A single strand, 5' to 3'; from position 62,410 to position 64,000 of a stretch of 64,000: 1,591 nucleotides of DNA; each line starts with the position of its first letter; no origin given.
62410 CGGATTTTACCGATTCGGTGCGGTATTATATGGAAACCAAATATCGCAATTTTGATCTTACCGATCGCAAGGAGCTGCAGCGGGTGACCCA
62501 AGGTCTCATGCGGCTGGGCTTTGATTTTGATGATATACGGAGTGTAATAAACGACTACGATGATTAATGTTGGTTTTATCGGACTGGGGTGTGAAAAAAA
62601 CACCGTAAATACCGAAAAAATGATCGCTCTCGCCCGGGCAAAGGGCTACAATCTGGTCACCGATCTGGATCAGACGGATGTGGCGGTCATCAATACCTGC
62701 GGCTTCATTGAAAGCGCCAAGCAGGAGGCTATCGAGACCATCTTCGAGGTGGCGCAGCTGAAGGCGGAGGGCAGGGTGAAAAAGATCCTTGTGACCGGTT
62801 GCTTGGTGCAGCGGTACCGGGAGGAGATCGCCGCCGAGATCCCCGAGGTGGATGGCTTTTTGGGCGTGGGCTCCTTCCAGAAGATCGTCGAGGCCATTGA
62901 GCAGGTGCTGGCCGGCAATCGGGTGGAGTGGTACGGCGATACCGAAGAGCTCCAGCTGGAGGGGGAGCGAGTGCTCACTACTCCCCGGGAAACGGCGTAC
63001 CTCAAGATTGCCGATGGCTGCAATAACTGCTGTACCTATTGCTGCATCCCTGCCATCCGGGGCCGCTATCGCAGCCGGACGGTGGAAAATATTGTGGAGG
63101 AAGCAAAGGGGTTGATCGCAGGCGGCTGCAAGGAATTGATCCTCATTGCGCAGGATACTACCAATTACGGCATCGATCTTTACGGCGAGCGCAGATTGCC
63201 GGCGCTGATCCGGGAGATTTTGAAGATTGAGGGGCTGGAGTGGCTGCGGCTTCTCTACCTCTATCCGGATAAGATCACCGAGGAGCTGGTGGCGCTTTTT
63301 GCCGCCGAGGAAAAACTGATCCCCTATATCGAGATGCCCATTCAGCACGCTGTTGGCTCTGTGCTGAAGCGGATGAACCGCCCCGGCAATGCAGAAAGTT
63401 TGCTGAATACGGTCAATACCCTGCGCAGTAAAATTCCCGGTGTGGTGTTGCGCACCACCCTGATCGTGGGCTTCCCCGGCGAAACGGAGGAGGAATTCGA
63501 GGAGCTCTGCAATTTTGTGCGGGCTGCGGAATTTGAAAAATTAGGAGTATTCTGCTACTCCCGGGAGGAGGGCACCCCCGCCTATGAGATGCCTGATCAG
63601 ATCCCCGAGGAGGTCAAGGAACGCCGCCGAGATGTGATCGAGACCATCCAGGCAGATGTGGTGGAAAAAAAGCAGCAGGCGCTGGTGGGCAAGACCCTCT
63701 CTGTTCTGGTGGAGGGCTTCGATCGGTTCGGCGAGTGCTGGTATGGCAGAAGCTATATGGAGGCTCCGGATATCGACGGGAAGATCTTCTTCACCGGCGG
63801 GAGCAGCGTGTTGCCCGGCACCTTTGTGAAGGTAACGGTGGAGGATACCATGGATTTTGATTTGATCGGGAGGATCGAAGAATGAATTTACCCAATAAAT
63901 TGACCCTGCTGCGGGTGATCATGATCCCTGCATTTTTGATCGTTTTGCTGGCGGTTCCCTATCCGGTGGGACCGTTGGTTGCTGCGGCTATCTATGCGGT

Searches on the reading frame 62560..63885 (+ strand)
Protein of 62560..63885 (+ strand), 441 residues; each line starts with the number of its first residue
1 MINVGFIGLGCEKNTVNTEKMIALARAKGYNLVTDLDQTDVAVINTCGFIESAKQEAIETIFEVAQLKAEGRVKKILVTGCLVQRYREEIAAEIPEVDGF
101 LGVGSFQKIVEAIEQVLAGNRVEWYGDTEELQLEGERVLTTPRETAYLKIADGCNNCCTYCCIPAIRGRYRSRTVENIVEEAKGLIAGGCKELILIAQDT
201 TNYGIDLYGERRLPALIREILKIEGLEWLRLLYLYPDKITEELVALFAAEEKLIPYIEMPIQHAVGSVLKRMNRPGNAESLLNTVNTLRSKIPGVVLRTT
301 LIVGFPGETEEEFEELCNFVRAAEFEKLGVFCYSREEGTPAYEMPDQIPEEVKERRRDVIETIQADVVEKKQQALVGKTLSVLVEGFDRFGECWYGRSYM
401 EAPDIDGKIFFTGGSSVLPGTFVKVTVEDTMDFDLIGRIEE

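Call 50: search_protein_families(library=pfam, proteins=[window:62560-63885:+], max_evalue=0.01)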
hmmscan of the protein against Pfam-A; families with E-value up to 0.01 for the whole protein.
window:62560-63885:+ (441 aa): 4 families
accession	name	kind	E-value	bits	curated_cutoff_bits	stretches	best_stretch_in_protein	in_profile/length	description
PF00919.26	UPF0004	-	4.3e-25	88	27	1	5-102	3-98/98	Uncharacterized protein family UPF0004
PF04055.27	Radical_SAM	-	2.1e-24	87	29.5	1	150-320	3-166/166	Radical SAM superfamily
PF18693.7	TRAM_2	-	8.6e-19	67.9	27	1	376-439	1-62/63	TRAM domain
PF01938.26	TRAM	-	0.00018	21.7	21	1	374-439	2-60/61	TRAM domain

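Call 73: find_encoding_contigs(protein=window:62560-63885:+, flank=10000, max_places=6)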
Protein window:62560-63885:+ (441 aa): 7 contigs read that carry it; 3 places shown.
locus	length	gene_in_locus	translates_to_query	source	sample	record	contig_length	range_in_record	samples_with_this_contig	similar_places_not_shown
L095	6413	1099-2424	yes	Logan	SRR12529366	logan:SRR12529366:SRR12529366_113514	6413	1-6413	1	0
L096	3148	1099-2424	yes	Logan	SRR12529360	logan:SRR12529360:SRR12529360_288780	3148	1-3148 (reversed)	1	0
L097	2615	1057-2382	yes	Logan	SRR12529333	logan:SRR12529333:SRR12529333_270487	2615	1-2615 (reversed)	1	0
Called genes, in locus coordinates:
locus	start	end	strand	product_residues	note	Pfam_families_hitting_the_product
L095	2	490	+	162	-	?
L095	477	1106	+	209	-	PF21982:RecX_HTH1 (weak), PF02631:RecX_HTH2, PF21981:RecX_HTH3 (weak)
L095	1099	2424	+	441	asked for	PF00919:UPF0004, PF04055:Radical_SAM, PF18693:TRAM_2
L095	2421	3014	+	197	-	PF01066:CDP-OH_P_transf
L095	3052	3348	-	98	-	PF07876:Dabb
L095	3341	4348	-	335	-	PF13280:WYL, PF25583:WCX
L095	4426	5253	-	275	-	PF02311:AraC_binding (weak), PF12833:HTH_18, PF00165:HTH_AraC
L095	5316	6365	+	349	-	-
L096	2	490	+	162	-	?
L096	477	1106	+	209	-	PF21982:RecX_HTH1 (weak), PF02631:RecX_HTH2, PF21981:RecX_HTH3 (weak)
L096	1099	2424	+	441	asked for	PF00919:UPF0004, PF04055:Radical_SAM, PF18693:TRAM_2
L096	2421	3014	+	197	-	PF01066:CDP-OH_P_transf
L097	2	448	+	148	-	?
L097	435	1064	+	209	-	PF21982:RecX_HTH1 (weak), PF02631:RecX_HTH2, PF21981:RecX_HTH3 (weak)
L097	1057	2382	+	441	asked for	PF00919:UPF0004, PF04055:Radical_SAM, PF18693:TRAM_2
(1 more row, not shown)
